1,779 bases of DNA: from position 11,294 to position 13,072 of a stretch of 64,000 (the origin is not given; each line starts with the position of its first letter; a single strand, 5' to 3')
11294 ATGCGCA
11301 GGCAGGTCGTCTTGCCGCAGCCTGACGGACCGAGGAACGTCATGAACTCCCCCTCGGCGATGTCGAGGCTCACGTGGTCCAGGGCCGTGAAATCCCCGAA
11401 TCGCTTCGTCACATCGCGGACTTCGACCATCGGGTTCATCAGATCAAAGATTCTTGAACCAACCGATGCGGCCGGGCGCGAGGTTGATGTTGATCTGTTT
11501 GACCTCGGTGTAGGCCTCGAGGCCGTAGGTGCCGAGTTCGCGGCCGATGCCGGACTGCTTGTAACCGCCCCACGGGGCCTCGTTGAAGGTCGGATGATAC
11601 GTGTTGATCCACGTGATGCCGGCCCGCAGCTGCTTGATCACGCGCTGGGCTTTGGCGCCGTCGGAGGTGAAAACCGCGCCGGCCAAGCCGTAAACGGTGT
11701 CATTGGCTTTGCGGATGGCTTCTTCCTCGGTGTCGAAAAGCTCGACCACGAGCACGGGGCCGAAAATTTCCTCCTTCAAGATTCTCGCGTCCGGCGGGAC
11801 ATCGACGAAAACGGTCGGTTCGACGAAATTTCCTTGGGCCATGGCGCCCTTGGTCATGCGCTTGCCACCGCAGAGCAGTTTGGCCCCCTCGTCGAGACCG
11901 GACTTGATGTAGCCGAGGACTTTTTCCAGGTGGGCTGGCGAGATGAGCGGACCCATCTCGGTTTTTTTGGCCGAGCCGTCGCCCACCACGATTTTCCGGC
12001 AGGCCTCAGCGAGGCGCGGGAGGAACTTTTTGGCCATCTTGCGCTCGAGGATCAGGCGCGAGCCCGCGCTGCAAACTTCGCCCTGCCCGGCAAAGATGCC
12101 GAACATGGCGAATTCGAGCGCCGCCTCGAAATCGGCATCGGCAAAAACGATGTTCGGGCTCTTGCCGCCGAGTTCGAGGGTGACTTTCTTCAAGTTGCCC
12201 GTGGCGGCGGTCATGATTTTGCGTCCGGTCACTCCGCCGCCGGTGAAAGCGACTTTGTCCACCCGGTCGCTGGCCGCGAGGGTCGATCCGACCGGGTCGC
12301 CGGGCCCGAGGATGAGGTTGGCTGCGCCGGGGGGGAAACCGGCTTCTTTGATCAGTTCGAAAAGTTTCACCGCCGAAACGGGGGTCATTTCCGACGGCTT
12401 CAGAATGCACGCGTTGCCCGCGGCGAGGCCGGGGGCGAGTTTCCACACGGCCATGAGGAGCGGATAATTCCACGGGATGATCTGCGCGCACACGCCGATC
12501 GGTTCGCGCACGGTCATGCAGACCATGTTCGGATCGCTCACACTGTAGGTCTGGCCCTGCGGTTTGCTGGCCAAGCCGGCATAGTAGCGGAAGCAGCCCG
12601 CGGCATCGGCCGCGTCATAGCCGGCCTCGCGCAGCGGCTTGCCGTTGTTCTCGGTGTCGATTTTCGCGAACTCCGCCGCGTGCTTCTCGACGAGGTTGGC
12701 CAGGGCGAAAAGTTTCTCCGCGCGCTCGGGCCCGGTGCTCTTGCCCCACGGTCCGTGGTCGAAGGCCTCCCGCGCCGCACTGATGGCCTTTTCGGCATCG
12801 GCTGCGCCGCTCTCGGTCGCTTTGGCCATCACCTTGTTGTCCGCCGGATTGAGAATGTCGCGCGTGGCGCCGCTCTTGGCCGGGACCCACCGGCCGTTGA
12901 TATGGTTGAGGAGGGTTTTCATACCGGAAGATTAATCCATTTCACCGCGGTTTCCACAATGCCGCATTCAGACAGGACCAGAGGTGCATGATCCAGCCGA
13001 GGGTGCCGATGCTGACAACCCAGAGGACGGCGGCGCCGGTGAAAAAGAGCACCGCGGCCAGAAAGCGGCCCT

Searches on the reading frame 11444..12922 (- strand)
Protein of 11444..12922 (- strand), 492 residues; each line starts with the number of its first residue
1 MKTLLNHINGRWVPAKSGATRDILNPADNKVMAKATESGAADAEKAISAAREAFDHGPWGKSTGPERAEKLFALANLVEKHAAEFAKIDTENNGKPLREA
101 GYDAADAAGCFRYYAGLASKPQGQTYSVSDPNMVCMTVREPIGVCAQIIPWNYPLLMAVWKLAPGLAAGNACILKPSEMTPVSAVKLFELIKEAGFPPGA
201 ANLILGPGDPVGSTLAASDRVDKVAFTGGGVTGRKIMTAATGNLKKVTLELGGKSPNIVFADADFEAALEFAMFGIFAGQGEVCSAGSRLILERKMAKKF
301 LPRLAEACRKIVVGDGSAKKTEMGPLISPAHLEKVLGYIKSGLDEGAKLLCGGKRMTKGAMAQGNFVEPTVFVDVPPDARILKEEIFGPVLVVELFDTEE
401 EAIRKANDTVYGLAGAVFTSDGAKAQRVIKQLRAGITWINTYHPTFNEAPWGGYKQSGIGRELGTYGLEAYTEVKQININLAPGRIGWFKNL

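Call 45: search_protein_families(library=pfam, proteins=[window:11444-12922:-], max_evalue=0.00001)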
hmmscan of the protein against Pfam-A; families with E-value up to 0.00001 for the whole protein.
window:11444-12922:- (492 aa): 1 family
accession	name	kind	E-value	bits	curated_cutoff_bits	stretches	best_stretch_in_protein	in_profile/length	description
PF00171.27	Aldedh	-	2e-173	577.6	23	1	12-477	1-461/461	Aldehyde dehydrogenase family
